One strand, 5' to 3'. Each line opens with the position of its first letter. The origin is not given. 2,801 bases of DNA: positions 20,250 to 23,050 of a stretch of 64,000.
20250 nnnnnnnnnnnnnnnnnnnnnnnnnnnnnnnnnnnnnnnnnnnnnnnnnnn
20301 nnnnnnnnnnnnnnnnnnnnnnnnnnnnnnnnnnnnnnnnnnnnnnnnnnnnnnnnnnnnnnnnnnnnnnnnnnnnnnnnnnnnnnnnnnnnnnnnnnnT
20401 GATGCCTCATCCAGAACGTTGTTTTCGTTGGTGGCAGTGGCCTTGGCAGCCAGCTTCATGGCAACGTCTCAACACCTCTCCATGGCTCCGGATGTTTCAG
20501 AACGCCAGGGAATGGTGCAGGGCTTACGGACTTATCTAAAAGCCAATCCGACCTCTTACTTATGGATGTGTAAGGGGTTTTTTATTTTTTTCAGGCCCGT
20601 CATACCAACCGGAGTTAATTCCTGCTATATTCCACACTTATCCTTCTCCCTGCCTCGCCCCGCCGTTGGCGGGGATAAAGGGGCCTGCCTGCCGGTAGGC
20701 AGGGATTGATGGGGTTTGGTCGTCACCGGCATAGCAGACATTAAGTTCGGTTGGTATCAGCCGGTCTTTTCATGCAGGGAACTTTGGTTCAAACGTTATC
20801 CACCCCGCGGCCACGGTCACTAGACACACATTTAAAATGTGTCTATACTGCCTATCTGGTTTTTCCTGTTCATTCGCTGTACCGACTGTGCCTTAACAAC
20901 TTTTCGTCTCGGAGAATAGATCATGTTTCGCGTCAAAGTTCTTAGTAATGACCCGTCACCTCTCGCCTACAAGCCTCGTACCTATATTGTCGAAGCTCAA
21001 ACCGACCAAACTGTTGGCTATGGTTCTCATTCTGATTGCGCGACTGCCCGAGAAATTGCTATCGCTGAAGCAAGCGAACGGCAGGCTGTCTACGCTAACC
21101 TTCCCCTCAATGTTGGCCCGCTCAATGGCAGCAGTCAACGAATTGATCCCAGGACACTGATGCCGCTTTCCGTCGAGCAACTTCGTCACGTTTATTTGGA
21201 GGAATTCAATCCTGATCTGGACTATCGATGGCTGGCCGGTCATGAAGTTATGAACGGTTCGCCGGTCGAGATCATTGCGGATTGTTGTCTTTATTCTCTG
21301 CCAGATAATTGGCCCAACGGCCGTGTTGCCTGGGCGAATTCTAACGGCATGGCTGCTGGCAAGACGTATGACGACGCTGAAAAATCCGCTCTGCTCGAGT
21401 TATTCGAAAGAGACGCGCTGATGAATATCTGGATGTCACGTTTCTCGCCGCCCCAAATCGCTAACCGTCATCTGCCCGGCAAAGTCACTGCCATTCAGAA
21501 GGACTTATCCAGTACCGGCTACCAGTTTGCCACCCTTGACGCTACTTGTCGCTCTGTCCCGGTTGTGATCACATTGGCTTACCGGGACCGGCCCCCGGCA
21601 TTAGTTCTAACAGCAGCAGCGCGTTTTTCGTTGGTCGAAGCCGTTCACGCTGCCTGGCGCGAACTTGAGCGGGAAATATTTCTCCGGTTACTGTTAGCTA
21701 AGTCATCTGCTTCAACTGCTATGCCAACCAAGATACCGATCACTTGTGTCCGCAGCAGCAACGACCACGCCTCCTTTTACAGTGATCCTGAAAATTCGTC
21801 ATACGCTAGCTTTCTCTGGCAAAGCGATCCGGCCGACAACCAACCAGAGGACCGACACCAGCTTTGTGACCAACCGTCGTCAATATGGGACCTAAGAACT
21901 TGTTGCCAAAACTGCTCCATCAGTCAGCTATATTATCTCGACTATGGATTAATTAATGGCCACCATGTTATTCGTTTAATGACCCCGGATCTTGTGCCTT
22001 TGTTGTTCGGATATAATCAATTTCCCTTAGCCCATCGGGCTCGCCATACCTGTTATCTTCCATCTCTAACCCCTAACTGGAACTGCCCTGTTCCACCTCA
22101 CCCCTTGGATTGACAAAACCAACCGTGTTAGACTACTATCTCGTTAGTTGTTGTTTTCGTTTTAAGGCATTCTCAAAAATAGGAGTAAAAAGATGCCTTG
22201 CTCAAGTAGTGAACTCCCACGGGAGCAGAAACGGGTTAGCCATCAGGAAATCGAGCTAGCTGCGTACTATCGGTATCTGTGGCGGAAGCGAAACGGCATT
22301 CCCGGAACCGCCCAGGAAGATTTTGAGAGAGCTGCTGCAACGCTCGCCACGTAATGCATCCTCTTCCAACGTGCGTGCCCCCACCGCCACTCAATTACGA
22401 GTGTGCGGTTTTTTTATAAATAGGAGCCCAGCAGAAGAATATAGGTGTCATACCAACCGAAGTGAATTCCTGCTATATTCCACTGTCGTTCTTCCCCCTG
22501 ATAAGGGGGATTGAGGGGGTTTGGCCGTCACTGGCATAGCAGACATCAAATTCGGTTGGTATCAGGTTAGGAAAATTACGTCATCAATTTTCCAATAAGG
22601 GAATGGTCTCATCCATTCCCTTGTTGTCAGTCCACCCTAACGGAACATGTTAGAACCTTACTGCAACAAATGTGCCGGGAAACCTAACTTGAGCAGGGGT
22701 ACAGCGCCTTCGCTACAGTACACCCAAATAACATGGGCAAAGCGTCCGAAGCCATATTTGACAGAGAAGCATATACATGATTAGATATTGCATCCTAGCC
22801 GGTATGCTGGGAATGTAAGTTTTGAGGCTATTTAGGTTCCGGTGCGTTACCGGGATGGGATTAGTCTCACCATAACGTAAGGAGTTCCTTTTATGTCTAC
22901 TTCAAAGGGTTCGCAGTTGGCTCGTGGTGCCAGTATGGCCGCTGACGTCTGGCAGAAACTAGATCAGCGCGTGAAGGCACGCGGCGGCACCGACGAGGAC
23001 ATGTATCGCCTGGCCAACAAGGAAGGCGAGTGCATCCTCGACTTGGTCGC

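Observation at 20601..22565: Stand-alone YcaO-domain enzyme plus DUF2934 mini-ORF packaged between two copies of a MITE-like inverted-repeat element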

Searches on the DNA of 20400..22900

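Call 81: search_rna_families(source=window, start=20400, end=22900, threshold=evalue, max_evalue=1)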
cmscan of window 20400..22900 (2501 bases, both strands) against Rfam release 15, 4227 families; matches with E-value up to 1: 1.
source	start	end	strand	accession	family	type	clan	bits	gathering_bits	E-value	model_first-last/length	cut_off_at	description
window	22286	22332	+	RF03680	mir-9465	Gene; miRNA;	-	19.6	63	0.95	1-74/74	no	mir-9465 microRNA precursor family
